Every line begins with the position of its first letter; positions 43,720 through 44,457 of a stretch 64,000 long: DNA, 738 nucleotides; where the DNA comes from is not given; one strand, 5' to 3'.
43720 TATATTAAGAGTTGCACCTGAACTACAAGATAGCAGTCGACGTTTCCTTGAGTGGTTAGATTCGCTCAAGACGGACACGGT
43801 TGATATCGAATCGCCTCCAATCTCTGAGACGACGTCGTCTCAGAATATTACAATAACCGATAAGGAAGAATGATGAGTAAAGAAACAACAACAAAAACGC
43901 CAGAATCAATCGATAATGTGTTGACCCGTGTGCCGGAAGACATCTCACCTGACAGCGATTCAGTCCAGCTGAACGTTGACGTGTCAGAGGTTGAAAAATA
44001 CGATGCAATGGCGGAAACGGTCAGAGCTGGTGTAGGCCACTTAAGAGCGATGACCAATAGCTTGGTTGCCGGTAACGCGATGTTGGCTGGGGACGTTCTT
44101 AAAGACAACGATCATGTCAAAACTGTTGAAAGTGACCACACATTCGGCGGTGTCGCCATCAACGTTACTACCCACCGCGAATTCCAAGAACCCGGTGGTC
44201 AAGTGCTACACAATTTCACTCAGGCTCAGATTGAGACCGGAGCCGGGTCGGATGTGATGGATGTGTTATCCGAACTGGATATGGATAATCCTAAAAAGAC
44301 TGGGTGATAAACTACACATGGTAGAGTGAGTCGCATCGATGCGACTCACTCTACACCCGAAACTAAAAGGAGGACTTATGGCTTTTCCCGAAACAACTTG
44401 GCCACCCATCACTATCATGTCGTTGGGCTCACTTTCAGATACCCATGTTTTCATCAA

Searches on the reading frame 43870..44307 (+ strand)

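Call 52: search_protein_families(library=phrogs, proteins=[window:43870-44307:+], max_evalue=0.01)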
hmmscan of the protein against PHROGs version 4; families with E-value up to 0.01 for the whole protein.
window:43870-44307:+ (145 aa): 1 family
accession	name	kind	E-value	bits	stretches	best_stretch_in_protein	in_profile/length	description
phrog_13587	-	unknown function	0.0023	18.8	1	46-135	45-133/147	-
